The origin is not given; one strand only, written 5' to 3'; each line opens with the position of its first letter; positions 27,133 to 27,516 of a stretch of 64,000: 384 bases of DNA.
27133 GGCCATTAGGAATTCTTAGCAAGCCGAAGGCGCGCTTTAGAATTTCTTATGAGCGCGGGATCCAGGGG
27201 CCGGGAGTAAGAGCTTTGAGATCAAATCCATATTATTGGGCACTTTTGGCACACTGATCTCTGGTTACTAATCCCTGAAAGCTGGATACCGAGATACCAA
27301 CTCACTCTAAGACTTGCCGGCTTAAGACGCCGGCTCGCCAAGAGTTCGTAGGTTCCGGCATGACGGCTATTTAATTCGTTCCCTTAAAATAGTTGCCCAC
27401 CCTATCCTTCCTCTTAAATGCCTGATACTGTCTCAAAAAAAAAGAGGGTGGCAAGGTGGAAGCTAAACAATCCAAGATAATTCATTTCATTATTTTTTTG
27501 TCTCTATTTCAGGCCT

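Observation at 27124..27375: Short dispersed repeat family (modules X and Y) at the island boundary and at four other intergenic sites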

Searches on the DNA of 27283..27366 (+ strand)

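Call 75: build_rna_model(alignment_id=A1, structure=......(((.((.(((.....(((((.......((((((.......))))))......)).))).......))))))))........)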
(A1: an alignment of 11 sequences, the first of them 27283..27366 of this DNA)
Model R1 built from alignment A1 (11 sequences, 87 columns); structure: as given.
model positions 84; base pairs 19; branch points 0; effective number of sequences 1.36; information 0.677 bits per position. Calibrated on 0.2 Mb of random sequence (short: E-values are rough).
structure used (alignment columns):
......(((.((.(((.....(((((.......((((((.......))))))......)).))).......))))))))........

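Call 76: search_with_rna_model(model_id=R1, source=window, filters=off, max_evalue=10)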
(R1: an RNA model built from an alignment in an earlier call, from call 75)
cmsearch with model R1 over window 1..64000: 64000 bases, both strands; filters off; matches with E-value up to 10: 14.
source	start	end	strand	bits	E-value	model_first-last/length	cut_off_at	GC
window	55429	55512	+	110.3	1.9e-27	1-84/84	no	0.54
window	27283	27366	+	106.5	2.1e-26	1-84/84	no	0.56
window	9497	9579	+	62.5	1.8e-14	1-84/84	no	0.53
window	27123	27196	-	56.7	6.4e-13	1-84/84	no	0.51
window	55546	55618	-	46.2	4.7e-10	1-84/84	no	0.59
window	17247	17312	+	14.3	0.2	1-84/84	no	0.42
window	55428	55511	-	14.3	0.2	1-84/84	no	0.52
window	27296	27353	-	13.9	0.26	14-71/84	no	0.55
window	9439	9511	-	12.4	0.65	1-84/84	no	0.42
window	45078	45114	-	11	1.6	1-84/84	no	0.41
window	58225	58274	-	9.3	4.6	1-84/84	no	0.56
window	63384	63441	-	9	5.6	1-84/84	no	0.45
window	44658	44694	+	8.6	7.2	1-84/84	no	0.51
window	4633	4717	+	8.5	7.8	1-84/84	no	0.45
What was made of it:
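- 27283..27366 (+): Y unit: 5' tail TGGAT, long imperfect hairpin with invariant core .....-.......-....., 3' tail (A/T)GACGG. Covariance model 106.5 bits (call 76).
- Checked: A filter-free covariance-model scan of the whole window found no further copies (call 76).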

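Call 77: search_with_rna_model(model_id=R1, sources=[L006, L008, L009, L011, L102, L013, L014, L015, L016, L017, L018, L019, L020, L021, L022, L023, L024, L025, L026, L027, L028, L029, L030, L031, L032, L033, L034, L035, L036, L037, L038, L039, L040, L041, L042, L043, L044, L045, L046, L047, L048, L049, L050, L051, L052, L053, L054, L055, L056, L057, L058, L059, L060, L061, L062, L063, L064, L065, L066, L067, L068, L069, L070, L071, L072, L073, L074, L075, L076, L077, L078, L079, L080, L081, L082, L083, L084, L085, L086, L087, L088, L089, L090, L091, L092], max_evalue=1)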
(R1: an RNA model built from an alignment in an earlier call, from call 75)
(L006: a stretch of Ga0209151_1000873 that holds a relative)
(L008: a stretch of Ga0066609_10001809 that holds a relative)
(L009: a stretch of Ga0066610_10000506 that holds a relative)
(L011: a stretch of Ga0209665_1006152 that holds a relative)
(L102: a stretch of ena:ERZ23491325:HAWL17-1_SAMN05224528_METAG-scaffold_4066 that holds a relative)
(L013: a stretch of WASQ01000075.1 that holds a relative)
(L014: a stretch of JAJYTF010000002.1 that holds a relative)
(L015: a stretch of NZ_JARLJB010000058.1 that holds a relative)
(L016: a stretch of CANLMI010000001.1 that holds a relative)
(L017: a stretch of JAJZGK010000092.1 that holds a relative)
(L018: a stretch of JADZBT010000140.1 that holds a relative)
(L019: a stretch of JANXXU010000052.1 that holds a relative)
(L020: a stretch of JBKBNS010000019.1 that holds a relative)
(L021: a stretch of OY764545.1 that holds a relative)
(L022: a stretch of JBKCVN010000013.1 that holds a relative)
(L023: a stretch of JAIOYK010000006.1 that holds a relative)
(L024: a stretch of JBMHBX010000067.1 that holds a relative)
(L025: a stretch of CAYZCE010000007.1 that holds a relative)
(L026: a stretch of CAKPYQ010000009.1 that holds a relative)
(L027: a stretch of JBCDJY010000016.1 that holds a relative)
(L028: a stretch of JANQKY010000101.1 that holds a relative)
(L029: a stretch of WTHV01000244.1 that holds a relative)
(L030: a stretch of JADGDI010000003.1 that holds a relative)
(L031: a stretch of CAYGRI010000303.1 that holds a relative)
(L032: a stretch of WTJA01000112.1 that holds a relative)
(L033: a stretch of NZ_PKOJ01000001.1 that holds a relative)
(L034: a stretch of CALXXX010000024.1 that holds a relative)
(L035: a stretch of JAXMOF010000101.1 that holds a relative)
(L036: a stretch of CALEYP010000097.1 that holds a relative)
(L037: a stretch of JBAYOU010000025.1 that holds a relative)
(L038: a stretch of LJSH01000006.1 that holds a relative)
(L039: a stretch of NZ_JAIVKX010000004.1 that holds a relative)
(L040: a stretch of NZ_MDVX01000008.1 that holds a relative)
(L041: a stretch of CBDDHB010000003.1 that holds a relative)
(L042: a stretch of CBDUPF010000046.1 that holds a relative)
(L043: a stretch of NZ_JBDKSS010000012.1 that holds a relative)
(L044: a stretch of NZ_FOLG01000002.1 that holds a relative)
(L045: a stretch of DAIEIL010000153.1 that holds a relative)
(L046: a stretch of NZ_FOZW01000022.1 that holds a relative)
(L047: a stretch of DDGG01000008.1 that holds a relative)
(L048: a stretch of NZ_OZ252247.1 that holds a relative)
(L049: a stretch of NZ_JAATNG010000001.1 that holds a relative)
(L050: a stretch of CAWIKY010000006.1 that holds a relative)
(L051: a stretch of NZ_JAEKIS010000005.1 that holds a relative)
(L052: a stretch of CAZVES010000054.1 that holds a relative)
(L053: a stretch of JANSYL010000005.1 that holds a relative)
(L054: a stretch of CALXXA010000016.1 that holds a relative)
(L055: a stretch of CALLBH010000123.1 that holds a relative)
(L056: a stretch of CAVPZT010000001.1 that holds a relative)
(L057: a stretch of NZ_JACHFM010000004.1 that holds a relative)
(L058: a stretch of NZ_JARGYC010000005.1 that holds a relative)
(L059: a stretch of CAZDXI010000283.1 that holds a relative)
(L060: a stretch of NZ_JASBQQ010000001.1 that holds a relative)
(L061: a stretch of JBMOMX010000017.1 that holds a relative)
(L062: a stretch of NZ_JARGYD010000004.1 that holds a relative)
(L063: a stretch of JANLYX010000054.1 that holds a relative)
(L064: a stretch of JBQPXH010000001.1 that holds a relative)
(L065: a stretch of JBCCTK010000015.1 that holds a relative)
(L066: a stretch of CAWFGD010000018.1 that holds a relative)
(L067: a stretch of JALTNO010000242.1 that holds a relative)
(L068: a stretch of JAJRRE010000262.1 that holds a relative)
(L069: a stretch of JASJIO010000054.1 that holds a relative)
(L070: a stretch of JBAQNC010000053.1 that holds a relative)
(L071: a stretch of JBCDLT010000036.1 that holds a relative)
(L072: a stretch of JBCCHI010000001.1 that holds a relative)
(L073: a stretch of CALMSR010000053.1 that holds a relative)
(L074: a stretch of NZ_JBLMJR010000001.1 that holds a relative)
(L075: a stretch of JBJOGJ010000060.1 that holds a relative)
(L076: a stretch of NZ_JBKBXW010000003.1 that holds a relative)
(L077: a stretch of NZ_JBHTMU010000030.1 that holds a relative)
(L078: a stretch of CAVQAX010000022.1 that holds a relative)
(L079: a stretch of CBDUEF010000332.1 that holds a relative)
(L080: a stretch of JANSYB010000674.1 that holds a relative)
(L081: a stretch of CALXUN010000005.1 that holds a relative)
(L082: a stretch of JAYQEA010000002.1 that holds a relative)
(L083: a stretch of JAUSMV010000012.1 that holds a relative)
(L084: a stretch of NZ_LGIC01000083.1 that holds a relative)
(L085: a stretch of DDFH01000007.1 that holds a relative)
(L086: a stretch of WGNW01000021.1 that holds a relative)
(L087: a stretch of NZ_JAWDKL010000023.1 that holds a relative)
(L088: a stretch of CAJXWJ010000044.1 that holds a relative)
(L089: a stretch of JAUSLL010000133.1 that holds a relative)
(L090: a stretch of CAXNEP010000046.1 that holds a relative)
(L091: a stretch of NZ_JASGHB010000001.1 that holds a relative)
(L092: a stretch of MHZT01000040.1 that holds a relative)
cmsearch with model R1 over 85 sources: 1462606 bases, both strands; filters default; matches with E-value up to 1: 14.
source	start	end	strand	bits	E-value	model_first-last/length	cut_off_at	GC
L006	13506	13589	-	112.3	1.2e-26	1-84/84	no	0.61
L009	8046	8129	+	110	5.3e-26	1-84/84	no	0.6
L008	11314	11397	-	108.9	1.1e-25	1-84/84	no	0.52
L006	4962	5045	-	108.1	1.8e-25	1-84/84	no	0.55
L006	12388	12471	+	106.6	4.5e-25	1-84/84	no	0.58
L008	11639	11724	+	103.8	2.6e-24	1-84/84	no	0.57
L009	7721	7801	+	99.1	4.8e-23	1-84/84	no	0.56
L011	825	910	-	84.4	4.6e-19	1-84/84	no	0.5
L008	11484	11557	-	59.8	2.1e-12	1-84/84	no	0.5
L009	7903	7976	-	56.2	2e-11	1-84/84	no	0.57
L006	13360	13433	+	55.4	3.3e-11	1-84/84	no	0.53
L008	11125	11199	+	53.2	1.3e-10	1-84/84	no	0.49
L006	4853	4927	+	43.9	4.3e-08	1-84/84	no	0.59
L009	7721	7799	-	18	0.47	1-84/84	no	0.54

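Call 80: search_with_rna_model(model_id=R1, sources=[L105, L106, L107, L103], filters=off, max_evalue=1)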
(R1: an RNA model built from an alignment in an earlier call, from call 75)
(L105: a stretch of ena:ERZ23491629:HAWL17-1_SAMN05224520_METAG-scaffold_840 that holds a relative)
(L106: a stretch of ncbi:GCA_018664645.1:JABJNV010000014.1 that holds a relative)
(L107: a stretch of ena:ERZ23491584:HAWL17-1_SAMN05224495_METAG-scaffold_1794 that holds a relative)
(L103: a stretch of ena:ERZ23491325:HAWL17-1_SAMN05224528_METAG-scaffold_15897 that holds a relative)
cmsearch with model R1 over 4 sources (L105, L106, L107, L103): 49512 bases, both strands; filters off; matches with E-value up to 1: 14.
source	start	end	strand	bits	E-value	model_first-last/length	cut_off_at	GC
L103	661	744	+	112.3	4.1e-28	1-84/84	no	0.61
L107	12341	12424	-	108.9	3.6e-27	1-84/84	no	0.52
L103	1779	1862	-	106.6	1.5e-26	1-84/84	no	0.58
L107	12666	12751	+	103.8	8.8e-26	1-84/84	no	0.57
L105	11605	11690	+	84.4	1.6e-20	1-84/84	no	0.5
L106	11605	11690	+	84.4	1.6e-20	1-84/84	no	0.5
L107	12511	12584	-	59.8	7.2e-14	1-84/84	no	0.5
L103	817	890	-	55.4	1.1e-12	1-84/84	no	0.53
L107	12152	12226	+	53.2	4.5e-12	1-84/84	no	0.49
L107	12342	12425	+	17.6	0.02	1-84/84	no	0.52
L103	674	731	-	15.6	0.069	14-71/84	no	0.59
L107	12683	12728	-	12.1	0.64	22-67/84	no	0.57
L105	15425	15459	+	11.8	0.76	1-84/84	no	0.46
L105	18101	18127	-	11.6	0.85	1-84/84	no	0.7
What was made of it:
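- On REP / BIME: About 1 site per 12-15 kb in roughly 120 kb of this species' DNA (calls 76, 77, 80).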
